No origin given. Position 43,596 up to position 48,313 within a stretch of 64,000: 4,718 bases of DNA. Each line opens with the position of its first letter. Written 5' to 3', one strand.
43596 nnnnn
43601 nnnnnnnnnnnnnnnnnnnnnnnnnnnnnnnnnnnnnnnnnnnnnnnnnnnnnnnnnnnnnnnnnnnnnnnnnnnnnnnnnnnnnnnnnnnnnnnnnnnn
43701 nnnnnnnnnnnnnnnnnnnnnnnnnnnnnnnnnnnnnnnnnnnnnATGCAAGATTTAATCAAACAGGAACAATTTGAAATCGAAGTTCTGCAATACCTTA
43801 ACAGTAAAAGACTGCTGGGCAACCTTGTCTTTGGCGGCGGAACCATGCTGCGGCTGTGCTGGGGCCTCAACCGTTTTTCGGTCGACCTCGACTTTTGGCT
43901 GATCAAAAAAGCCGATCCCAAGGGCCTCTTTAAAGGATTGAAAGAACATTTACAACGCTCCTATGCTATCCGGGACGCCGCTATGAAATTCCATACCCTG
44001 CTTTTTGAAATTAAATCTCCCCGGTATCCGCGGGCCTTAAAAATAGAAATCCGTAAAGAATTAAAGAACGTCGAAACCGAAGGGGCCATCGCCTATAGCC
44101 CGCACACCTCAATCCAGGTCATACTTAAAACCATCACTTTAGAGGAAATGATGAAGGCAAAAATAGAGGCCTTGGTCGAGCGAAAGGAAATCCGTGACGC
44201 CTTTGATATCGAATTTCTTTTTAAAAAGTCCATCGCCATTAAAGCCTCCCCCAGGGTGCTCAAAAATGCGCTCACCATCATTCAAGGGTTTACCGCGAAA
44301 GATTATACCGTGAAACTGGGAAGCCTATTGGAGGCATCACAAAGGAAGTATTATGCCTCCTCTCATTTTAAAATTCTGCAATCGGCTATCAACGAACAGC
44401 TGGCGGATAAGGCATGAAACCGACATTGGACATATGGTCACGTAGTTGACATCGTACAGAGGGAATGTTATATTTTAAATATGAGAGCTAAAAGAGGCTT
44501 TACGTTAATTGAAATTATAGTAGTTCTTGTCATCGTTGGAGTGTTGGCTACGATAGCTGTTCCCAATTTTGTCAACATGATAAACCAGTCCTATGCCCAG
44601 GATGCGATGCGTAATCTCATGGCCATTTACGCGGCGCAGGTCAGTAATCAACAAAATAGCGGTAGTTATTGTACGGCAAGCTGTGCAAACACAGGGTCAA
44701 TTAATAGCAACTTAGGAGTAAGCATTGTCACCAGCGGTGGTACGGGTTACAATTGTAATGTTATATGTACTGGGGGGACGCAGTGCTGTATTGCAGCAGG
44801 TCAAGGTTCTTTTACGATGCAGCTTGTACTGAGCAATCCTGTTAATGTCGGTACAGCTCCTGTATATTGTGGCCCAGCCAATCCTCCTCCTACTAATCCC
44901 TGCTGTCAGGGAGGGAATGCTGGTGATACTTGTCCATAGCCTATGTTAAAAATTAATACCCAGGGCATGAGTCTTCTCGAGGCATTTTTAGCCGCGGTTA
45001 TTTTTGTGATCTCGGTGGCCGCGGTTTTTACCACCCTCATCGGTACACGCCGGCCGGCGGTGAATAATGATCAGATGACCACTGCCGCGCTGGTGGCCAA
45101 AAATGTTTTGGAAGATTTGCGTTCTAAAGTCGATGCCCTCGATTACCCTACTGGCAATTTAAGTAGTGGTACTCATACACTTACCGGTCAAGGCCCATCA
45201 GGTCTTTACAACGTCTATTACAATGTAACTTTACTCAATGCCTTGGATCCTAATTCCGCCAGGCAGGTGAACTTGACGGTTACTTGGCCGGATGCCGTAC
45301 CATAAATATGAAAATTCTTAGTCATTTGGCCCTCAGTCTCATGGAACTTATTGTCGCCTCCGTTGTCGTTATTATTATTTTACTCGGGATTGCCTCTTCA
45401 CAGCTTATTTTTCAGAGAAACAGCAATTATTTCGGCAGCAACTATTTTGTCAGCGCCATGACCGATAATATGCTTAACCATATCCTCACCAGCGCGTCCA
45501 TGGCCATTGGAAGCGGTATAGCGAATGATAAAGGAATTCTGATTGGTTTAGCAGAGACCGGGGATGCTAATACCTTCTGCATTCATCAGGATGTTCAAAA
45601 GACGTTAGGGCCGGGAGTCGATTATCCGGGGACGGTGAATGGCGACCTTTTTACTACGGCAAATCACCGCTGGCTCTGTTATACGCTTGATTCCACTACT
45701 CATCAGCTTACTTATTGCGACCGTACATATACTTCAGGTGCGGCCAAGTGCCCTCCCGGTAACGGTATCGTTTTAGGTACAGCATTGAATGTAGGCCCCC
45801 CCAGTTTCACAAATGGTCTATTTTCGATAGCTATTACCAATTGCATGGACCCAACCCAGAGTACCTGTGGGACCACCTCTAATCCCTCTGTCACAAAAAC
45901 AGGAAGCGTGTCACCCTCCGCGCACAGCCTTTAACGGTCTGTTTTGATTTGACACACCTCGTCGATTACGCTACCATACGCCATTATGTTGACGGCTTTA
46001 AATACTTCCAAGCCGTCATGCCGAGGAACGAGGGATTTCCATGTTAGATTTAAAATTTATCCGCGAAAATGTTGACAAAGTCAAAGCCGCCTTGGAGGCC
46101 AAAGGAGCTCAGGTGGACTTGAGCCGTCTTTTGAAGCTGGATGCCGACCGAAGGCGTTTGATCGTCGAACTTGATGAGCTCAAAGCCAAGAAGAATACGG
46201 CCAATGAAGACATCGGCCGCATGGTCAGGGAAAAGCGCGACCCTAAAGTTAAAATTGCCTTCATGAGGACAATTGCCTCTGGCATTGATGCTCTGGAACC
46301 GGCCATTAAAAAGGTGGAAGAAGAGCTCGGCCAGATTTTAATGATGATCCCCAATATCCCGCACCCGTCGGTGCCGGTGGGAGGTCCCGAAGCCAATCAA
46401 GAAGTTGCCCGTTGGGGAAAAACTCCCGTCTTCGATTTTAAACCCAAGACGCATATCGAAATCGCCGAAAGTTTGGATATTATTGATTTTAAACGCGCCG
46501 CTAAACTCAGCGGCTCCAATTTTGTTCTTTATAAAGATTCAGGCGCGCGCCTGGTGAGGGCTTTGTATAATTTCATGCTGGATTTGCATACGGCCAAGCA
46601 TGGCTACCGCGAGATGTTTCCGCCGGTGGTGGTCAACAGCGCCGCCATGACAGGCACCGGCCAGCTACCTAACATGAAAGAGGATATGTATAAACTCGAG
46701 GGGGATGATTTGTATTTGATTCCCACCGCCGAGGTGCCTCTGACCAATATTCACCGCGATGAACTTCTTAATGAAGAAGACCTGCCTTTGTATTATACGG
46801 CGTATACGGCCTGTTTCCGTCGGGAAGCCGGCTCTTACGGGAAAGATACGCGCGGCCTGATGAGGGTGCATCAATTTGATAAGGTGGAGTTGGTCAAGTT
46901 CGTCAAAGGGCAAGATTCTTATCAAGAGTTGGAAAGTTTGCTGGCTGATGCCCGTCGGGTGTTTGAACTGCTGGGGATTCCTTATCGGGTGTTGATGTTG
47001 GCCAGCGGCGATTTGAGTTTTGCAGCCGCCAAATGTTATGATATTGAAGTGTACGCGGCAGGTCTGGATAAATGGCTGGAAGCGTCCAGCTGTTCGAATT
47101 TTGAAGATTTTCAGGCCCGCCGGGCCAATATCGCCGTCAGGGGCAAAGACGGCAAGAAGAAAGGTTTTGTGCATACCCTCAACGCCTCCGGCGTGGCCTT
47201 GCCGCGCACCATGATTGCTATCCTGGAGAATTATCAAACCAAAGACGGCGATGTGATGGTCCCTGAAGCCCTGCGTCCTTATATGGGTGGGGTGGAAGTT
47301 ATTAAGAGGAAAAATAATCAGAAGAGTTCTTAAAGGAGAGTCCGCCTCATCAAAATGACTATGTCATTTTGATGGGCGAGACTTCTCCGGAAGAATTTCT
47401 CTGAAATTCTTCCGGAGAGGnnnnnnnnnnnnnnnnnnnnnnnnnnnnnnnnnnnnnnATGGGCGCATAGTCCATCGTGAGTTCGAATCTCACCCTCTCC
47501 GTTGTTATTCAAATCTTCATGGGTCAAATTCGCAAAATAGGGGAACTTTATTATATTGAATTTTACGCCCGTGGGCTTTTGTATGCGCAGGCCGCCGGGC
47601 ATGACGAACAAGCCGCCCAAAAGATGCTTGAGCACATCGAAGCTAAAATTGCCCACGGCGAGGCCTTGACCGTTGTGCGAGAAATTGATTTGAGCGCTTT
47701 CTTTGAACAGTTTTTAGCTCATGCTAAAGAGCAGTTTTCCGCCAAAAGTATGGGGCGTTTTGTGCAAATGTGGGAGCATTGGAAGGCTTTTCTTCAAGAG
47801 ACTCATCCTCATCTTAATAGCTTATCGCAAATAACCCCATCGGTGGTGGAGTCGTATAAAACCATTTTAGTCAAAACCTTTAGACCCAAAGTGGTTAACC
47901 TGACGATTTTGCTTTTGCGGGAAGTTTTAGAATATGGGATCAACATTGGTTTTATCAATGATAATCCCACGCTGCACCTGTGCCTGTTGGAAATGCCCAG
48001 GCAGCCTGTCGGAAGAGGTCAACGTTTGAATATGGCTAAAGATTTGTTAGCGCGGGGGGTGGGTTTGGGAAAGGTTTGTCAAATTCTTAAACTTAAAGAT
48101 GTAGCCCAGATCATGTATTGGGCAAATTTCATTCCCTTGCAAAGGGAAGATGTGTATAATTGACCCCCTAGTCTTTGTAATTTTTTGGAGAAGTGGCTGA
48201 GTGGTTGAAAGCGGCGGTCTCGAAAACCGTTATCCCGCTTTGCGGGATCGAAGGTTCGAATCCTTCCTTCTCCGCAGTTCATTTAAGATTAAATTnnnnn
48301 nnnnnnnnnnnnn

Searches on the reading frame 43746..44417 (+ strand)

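Call 9: search_protein_families(library=pfam, proteins=[window:43746-44417:+], max_evalue=0.001)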
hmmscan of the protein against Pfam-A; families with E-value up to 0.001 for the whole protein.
window:43746-44417:+ (223 aa): 1 family
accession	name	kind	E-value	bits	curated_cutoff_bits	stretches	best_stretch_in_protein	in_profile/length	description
PF08843.17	AbiEii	-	3.3e-18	66.9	22.5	1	25-167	13-177/238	Nucleotidyl transferase AbiEii toxin, Type IV TA system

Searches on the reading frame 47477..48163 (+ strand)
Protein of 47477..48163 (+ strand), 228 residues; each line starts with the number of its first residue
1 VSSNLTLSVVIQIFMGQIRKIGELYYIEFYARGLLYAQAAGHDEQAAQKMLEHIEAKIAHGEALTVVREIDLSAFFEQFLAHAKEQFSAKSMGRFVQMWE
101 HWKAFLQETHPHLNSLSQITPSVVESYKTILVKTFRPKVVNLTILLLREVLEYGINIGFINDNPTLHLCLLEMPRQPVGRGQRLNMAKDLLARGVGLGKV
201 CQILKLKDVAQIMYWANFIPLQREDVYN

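Call 5: search_protein_families(library=pfam, proteins=[window:47477-48163:+], max_evalue=0.01)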
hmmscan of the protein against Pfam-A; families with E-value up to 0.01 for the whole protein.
window:47477-48163:+ (228 aa): 1 family
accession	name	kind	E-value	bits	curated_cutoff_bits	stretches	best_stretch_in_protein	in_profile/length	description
PF13102.12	Phage_int_SAM_5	-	0.00051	20.8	22.3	1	72-164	2-92/98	Phage integrase SAM-like domain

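Call 6: search_protein_families(library=ncbifam, proteins=[window:47477-48163:+], max_evalue=0.01)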
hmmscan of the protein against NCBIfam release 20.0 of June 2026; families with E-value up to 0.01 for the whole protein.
window:47477-48163:+ (228 aa): 0 families
